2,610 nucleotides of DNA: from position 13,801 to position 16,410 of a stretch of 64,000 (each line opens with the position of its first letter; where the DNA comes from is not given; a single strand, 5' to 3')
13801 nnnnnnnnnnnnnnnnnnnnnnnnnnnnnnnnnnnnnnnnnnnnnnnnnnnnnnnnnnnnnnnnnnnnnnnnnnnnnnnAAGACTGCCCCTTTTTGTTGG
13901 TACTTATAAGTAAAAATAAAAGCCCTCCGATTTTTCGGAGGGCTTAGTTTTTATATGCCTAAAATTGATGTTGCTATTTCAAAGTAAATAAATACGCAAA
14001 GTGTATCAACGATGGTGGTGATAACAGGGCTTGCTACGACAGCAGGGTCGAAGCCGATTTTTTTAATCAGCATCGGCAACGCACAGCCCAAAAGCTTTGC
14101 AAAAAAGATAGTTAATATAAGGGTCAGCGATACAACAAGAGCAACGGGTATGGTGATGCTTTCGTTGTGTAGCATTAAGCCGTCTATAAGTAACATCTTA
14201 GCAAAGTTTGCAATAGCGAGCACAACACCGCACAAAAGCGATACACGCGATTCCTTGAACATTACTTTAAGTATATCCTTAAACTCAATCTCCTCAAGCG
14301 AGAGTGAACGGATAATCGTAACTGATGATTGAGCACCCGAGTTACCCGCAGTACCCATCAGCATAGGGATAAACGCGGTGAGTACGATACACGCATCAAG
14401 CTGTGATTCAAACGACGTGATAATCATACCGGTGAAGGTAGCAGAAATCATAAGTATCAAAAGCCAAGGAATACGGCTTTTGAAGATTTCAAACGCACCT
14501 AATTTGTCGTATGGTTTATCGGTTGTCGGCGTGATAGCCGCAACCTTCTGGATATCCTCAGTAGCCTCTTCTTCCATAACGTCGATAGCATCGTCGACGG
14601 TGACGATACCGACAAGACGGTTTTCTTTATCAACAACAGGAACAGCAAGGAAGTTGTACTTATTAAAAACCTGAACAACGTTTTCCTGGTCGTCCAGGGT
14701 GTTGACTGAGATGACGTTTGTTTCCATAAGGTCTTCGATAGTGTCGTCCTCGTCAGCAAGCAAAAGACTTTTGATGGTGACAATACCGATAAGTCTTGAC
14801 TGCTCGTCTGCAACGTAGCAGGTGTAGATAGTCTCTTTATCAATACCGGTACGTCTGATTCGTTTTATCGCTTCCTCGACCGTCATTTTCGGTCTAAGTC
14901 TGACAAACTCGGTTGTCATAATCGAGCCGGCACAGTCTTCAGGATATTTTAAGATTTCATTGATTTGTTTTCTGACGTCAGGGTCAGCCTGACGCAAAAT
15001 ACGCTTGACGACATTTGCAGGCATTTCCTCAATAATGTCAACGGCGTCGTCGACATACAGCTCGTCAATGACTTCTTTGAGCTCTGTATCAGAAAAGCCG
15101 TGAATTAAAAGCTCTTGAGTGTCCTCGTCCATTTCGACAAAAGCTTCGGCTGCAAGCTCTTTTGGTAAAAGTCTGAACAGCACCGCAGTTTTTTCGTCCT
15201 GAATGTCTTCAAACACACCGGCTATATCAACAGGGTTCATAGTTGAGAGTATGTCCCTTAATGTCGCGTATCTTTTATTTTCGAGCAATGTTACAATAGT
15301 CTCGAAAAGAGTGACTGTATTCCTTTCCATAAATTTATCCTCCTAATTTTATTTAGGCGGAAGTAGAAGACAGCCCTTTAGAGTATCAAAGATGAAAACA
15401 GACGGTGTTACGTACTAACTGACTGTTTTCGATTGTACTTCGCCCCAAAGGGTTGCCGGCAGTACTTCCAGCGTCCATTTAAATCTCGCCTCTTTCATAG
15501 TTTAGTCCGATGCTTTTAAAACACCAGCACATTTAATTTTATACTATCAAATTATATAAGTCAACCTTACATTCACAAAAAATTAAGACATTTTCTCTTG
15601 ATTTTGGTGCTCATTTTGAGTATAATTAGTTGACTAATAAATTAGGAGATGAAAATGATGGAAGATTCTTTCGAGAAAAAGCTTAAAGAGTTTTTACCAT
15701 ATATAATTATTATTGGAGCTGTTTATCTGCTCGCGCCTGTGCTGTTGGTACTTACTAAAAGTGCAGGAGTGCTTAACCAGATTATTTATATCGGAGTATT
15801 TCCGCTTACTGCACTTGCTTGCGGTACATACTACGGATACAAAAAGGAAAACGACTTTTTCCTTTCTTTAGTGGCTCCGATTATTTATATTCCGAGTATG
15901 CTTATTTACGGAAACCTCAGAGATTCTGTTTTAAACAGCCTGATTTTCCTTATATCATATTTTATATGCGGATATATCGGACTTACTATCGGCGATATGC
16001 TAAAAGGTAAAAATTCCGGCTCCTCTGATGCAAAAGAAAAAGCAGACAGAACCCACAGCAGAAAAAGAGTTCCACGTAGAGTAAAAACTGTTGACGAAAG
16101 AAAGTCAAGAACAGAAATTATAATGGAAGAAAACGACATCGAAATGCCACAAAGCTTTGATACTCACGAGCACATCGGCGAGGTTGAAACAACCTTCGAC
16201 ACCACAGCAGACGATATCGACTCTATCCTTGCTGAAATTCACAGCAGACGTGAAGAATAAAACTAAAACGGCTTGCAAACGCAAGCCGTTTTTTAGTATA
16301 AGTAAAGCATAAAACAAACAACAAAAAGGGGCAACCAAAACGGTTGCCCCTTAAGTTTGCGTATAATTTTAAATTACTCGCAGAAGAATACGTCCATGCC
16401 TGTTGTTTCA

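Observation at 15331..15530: Non-M-box mgtE leader with a 30-codon uORF and switchable SD-sequestering pairings: candidate new Mg2+ attenuator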

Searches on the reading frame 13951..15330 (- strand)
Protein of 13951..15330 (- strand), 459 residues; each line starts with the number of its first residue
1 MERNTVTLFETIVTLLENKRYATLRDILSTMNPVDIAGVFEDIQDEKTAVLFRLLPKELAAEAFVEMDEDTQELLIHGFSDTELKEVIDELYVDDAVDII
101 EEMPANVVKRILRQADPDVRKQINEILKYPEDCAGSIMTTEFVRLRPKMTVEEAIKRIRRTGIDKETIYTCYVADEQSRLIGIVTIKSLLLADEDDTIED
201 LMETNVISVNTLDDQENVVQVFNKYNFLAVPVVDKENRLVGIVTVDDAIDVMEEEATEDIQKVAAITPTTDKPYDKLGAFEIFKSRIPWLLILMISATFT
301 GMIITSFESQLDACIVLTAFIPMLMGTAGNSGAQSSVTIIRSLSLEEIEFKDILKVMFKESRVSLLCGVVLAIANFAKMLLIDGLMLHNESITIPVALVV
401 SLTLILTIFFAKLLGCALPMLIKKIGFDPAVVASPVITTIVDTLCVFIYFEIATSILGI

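Call 13: find_related_loci(query=window:13951-15330:-, collection=genome_contigs, flank=1200)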
Query window:13951-15330:- (459 aa) in genome_contigs; peptide patterns used: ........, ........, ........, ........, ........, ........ (x = any residue, [..] = any of these).
599 stretches matched a pattern (row limit reached: there are more); 553 encode a relative of the query (tblastn E <= 1e-3); the best 80 are kept; 80 distinct loci.
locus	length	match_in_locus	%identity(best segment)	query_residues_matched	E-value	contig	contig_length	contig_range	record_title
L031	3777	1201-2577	89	1-459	0e+0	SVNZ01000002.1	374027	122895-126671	MAG: Oscillospiraceae bacterium isolate SIG552 NODE_5_length_374027_cov_56.519195, whole genome shotgun sequence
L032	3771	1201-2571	89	1-457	0e+0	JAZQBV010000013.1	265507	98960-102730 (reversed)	MAG: Ruminococcus sp. isolate T1900044640_TS20190106.MAGScoT_cleanbin_000003 SGB_1235_k141_1607333, whole genome shotgun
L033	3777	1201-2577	89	1-459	0e+0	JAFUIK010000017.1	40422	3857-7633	MAG: Ruminococcus sp. isolate RGIG4523 Roe_deer_Rectum-1__c287962, whole genome shotgun sequence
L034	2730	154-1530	87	1-459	0e+0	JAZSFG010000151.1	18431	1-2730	MAG: Ruminococcus sp. isolate T1900044583_TS20190049.MAGScoT_cleanbin_000037 SGB_583_k141_201001, whole genome shotgun s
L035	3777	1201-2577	79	1-459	0e+0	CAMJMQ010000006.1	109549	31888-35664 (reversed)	MAG: uncultured Clostridia bacterium isolate SRR12081300_bin.86_metaWRAP_v1.3_MAG genome assembly, contig: ERZ12289770.2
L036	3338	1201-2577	79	1-459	0e+0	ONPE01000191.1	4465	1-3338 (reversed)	uncultured Clostridiales bacterium isolate RUG516 genome assembly, contig: scaffold_28602, whole genome shotgun sequence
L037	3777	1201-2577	78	1-459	0e+0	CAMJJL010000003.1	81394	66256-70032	MAG: uncultured Clostridia bacterium isolate SRR12081299_bin.29_metaWRAP_v1.3_MAG genome assembly, contig: ERZ12289776.2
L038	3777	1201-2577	79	1-459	0e+0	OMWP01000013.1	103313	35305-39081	uncultured Clostridiales bacterium isolate RUG041 genome assembly, contig: scaffold_526, whole genome shotgun sequence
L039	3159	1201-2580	79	1-459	0e+0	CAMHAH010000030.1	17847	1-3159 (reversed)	MAG: uncultured Clostridia bacterium isolate SRR11784279_bin.84_metaWRAP_v1.3_MAG genome assembly, contig: ERZ12202740.4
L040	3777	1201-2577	78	1-459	0e+0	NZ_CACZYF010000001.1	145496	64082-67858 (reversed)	MAG: uncultured Ruminococcus sp. isolate RUG13059, whole genome shotgun sequence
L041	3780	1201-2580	78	1-459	0e+0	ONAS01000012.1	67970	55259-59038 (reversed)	uncultured Clostridiales bacterium isolate RUG135 genome assembly, contig: scaffold_323, whole genome shotgun sequence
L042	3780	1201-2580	79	1-459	0e+0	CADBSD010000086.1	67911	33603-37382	MAG: uncultured Ruminococcus sp. isolate RUG14250 genome assembly, contig: RUG14250_asm_86, whole genome shotgun sequenc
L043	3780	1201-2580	78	1-459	0e+0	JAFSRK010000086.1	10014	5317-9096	MAG: Ruminococcus sp. isolate RGIG3405 Goat_Reticulum.Co__c712476, whole genome shotgun sequence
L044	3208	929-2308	78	1-459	0e+0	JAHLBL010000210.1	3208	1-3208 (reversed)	MAG: bacterium isolate bin66 Scaffold210, whole genome shotgun sequence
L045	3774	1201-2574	78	1-457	0e+0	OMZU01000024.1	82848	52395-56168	uncultured Clostridiales bacterium isolate RUG109 genome assembly, contig: scaffold_443, whole genome shotgun sequence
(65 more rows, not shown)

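Call 20: search_protein_families(library=pfam, proteins=[window:13951-15330:-], max_evalue=1)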
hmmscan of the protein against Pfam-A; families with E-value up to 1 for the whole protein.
window:13951-15330:- (459 aa): 7 families
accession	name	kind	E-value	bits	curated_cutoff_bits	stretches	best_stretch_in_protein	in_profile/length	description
PF01769.21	MgtE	-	1.2e-34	119.7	27.6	1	321-450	1-123/125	Divalent cation transporter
PF03448.22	MgtE_N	-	2e-30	105.8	25.9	1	31-132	1-102/102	MgtE intracellular N domain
PF00571.33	CBS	-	2.7e-21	76.1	24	2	198-253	1-56/57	CBS domain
PF14842.11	FliG_N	-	0.034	15.2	25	1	46-77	6-37/104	FliG N-terminal domain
PF01590.32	GAF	-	0.16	12.9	22.4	1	221-264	84-126/133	GAF domain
PF21513.2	SidD_C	-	0.43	10.8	27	0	44-124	71-148/161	SidD, C-terminal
PF19416.4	Astro_VPg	-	0.79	11.1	25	0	67-92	37-62/104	Astrovirus VPg protein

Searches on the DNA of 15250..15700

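Call 4: search_rna_families(source=window, start=15250, end=15700, threshold=evalue, max_evalue=10, show_alignments=3)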
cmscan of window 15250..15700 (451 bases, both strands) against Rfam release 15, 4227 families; matches with E-value up to 10: 3.
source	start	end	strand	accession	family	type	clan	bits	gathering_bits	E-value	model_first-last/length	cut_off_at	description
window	15328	15383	-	RF02358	hsp17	Cis-reg; thermoregulator;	-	18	45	1.3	1-49/49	no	Hsp17 thermometer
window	15337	15398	+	RF01739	Glutamine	Cis-reg; riboswitch;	-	16.4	35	0.79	1-53/53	no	Glutamine riboswitch aptamer (glnA leader)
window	15296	15346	-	RF00221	SNORD43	Gene; snRNA; snoRNA; CD-box;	CL00059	14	45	5.4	1-64/64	no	Small nucleolar RNA SNORD43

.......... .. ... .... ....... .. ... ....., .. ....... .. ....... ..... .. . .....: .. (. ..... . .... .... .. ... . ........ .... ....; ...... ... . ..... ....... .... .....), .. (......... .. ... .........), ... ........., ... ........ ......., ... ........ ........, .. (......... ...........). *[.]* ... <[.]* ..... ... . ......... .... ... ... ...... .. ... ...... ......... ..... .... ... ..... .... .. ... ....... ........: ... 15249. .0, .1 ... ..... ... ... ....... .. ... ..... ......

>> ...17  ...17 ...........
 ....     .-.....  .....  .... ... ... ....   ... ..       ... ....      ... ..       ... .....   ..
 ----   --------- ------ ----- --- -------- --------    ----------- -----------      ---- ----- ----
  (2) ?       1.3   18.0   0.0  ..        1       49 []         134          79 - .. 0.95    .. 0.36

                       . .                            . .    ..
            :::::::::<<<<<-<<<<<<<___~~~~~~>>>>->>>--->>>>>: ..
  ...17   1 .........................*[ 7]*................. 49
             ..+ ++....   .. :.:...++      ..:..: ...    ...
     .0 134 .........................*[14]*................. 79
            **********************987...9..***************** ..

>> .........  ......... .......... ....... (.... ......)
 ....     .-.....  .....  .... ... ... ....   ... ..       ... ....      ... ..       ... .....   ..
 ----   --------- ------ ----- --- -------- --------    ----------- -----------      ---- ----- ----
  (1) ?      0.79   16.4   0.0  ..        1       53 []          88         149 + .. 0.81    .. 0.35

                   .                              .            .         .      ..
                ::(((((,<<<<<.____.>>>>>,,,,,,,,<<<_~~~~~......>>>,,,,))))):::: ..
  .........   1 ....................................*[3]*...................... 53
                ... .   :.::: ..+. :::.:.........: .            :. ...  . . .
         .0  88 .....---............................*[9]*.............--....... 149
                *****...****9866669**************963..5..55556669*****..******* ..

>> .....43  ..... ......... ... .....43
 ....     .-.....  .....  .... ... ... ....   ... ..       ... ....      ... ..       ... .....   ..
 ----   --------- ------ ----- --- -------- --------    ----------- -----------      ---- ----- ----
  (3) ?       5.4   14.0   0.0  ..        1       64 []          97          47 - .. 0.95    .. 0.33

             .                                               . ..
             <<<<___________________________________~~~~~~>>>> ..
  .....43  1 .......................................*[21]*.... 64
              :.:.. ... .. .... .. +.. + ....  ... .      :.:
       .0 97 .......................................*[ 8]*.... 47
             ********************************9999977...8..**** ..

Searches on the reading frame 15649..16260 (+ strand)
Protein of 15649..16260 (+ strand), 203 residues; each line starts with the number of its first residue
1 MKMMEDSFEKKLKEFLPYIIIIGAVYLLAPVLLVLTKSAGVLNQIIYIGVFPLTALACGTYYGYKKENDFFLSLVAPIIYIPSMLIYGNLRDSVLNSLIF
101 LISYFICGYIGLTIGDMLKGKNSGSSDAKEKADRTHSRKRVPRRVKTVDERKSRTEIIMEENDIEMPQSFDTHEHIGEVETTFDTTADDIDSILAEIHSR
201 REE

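Call 20: search_protein_families(library=pfam, proteins=[window:15649-16260:+], max_evalue=1)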
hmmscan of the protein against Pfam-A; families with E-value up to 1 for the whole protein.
window:15649-16260:+ (203 aa): 6 families
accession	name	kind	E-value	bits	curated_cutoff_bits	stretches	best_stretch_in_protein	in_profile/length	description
PF17329.7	DUF5367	-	0.0097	16.6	25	1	35-86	2-53/98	Family of unknown function (DUF5367)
PF09843.14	DUF2070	-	0.031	13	30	1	19-125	83-185/561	Predicted membrane protein (DUF2070)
PF06432.16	GPI2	-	0.055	13.5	24.4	1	7-39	95-127/270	Phosphatidylinositol N-acetylglucosaminyltransferase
PF12670.12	DUF3792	-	0.17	12.5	31.3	1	18-111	12-111/115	Protein of unknown function (DUF3792)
PF13263.12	PHP_C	-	0.17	11.9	21.3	1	174-201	28-55/56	PHP-associated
PF20313.3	DUF6609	-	0.53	10.7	24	1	62-114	8-56/176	Family of unknown function (DUF6609)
